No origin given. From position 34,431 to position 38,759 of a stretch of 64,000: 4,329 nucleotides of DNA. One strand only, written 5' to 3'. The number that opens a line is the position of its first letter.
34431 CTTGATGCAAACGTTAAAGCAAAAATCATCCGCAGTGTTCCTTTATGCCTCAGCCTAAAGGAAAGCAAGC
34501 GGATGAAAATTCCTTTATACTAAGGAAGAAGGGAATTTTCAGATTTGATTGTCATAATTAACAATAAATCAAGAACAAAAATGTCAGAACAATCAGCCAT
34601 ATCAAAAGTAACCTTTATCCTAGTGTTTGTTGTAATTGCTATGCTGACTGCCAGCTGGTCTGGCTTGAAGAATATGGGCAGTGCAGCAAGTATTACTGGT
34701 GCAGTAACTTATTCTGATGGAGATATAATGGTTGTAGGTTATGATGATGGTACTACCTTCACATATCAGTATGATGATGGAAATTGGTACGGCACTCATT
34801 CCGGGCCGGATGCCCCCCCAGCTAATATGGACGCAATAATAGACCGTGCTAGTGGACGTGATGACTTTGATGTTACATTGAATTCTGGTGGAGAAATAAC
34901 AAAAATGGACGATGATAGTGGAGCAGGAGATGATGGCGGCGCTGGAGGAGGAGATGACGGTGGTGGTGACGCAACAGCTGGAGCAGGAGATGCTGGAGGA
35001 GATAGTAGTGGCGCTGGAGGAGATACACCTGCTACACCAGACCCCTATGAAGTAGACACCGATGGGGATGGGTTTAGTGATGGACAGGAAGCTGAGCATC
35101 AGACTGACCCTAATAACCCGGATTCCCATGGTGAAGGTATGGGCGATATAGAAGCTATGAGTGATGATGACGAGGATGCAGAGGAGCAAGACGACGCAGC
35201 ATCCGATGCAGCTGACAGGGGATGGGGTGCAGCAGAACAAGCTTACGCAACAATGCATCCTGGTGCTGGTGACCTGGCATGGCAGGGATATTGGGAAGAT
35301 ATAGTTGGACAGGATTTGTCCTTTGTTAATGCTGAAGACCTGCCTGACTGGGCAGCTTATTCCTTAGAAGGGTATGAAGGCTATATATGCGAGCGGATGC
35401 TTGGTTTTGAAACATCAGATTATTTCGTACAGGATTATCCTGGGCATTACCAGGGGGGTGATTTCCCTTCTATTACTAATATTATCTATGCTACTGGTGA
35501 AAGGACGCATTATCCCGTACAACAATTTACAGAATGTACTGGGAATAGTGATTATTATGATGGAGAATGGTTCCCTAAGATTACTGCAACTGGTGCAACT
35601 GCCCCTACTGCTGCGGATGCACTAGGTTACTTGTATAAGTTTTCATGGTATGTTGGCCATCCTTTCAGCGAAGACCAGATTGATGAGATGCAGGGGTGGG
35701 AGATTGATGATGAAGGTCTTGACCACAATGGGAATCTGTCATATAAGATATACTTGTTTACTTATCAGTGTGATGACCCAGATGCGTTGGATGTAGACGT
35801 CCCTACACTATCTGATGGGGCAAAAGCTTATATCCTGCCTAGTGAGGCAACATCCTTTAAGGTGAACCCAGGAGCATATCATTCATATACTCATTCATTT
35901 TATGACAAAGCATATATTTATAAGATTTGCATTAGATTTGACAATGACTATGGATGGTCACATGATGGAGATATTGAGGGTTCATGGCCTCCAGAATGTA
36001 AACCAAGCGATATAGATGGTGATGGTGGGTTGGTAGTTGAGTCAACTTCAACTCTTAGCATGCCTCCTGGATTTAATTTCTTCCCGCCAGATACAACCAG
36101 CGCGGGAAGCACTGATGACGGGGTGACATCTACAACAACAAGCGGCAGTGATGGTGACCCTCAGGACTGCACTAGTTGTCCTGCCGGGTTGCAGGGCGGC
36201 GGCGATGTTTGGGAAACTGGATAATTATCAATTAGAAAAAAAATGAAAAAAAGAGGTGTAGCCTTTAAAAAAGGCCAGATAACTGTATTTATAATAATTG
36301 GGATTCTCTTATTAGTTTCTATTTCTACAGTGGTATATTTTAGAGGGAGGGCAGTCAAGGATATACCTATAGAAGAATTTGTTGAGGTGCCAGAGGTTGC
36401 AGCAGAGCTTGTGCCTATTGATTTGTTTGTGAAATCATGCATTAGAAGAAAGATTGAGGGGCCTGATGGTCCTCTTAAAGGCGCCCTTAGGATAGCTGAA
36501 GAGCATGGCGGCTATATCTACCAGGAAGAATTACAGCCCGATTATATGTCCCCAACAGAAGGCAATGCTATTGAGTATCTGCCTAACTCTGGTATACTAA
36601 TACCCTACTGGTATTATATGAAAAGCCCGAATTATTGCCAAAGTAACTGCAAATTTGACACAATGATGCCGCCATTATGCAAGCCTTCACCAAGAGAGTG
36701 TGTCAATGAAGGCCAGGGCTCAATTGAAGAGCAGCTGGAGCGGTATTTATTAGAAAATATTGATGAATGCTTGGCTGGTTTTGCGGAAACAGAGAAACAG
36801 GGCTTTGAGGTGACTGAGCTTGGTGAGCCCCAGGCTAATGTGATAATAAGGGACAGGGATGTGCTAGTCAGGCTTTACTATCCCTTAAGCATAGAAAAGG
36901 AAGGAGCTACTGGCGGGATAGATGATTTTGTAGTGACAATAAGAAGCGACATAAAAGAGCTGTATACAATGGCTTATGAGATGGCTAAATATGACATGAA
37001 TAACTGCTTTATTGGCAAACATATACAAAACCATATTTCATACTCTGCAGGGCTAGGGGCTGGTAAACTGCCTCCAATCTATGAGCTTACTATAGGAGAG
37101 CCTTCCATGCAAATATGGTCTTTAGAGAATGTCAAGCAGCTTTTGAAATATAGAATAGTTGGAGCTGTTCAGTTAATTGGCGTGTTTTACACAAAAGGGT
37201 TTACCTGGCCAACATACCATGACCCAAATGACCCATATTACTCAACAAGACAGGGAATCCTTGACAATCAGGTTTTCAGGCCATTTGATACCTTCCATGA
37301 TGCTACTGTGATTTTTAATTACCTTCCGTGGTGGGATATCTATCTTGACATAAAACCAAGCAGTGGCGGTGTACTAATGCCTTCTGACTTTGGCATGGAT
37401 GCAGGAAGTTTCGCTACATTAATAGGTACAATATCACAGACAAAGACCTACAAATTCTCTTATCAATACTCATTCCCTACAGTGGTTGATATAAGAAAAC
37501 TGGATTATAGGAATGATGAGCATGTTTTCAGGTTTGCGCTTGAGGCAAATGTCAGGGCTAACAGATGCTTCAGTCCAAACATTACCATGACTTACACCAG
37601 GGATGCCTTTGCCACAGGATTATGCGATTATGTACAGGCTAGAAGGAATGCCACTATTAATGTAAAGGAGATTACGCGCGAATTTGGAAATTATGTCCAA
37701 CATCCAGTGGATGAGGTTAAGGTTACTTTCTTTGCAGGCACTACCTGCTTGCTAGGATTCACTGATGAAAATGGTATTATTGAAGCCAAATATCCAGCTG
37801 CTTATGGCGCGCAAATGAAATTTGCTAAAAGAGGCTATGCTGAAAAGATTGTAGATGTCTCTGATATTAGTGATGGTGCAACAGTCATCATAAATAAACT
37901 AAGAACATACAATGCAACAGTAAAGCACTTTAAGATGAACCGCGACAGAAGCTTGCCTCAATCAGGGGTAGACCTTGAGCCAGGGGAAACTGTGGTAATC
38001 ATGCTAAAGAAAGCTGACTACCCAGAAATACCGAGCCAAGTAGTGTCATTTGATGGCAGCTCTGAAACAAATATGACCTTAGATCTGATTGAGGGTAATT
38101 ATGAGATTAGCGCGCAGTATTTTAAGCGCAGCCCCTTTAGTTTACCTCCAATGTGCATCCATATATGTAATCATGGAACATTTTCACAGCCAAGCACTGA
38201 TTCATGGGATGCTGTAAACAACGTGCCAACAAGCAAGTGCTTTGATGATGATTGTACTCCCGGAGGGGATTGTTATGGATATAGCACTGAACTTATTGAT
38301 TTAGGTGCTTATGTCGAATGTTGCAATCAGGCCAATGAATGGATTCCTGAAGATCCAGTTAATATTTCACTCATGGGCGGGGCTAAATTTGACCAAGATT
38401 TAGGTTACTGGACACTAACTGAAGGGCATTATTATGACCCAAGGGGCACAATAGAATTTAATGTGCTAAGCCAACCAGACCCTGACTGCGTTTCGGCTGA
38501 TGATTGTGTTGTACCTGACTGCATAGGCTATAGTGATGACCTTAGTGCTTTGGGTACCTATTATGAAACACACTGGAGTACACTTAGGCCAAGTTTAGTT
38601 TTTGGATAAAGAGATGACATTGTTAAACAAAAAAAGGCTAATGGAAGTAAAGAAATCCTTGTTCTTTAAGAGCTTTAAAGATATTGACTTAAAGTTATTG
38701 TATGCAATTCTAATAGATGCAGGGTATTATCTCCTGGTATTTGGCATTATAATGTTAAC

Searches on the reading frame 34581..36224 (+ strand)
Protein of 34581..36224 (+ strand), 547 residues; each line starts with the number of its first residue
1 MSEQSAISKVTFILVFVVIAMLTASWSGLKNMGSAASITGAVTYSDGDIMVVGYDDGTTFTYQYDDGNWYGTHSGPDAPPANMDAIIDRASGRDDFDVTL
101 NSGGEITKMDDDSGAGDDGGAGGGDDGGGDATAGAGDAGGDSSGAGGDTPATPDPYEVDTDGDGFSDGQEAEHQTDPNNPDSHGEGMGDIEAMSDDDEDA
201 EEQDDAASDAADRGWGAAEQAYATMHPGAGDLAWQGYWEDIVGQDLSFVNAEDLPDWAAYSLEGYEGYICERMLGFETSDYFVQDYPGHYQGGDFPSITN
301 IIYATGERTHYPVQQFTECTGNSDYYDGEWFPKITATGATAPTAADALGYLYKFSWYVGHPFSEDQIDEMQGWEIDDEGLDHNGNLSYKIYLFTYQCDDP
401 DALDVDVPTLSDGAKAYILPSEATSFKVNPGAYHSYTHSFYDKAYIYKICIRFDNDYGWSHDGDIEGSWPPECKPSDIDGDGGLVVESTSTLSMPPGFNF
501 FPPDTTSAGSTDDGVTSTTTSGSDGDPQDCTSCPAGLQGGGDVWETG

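Call 13: search_protein_families(library=pfam, proteins=[window:34581-36224:+], max_evalue=0.01)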
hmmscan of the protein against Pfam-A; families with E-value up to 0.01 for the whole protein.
window:34581-36224:+ (547 aa): 1 family
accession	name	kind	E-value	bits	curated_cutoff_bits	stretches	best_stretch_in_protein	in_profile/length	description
PF18884.5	TSP3_bac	-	2.6e-09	37.2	25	1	159-180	1-22/22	Bacterial TSP3 repeat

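Call 33: find_homologous_proteins(query=window:34581-36224:+, max_evalue=0.00001)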
Query window:34581-36224:+ (547 aa): 5 proteins with E <= 0.00001 among 8000 candidates.
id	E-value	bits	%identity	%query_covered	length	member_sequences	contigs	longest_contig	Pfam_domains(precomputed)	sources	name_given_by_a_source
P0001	0.0e+0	1260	100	100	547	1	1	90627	PF18884.6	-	-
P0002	1.6e-15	75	52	7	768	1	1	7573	PF00691.26,PF18884.6,PF03495.20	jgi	jgi:outer membrane protein OmpA-like peptidoglycan-associated protein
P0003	4.2e-10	57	48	10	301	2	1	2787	PF00691.26,PF18884.6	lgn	-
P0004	7.9e-6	43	57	7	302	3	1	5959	PF00691.26,PF18884.6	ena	-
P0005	8.4e-6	43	49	10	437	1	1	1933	PF18884.6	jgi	-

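Call 36: find_encoding_contigs(protein=P0001, flank=3000)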
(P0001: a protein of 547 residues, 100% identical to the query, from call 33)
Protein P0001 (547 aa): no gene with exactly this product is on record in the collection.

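Call 87: search_protein_families(library=ncbifam, proteins=[window:34581-36224:+], max_evalue=0.01)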
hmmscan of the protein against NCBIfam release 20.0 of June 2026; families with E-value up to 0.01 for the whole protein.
window:34581-36224:+ (547 aa): 1 family
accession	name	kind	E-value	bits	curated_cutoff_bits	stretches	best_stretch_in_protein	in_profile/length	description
NF042425.1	Amuc_1099_fam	equivalog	0.0023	17.6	50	1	152-183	122-153/321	Amuc_1099 family pilus-like system protein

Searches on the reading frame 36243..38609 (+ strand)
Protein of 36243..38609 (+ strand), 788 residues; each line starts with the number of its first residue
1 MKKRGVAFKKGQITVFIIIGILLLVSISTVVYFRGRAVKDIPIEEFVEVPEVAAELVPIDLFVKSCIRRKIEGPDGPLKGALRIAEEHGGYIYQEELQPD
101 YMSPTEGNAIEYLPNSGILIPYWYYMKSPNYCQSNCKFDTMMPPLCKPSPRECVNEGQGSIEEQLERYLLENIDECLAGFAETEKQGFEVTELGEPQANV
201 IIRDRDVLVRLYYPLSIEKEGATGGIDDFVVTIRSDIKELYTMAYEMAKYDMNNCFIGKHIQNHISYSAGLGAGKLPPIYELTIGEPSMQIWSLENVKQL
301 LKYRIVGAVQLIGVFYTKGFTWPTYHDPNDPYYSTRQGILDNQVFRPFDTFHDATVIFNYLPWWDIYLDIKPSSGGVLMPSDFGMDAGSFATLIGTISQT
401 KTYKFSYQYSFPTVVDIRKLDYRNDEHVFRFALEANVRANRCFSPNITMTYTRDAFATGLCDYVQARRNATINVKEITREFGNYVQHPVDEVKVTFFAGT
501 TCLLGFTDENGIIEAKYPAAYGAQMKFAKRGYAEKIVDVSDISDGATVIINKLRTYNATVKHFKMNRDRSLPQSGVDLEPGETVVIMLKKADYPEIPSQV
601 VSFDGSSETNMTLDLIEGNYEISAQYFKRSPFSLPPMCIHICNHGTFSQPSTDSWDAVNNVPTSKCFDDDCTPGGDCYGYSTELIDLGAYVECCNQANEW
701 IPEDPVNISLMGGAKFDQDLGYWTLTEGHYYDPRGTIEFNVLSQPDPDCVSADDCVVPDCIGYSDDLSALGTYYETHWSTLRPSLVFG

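Call 13: search_protein_families(library=pfam, proteins=[window:36243-38609:+], max_evalue=0.01)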
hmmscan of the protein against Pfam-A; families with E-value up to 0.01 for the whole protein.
window:36243-38609:+ (788 aa): 0 families

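Call 86: search_solved_structures(query=window:36243-38609:+, max_evalue=0.01)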
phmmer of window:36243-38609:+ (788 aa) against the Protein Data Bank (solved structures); distinct sequences matched with E-value up to 0.01: 0.

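Call 87: search_protein_families(library=ncbifam, proteins=[window:36243-38609:+], max_evalue=0.01)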
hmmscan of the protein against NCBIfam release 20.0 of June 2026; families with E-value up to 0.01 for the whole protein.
window:36243-38609:+ (788 aa): 0 families
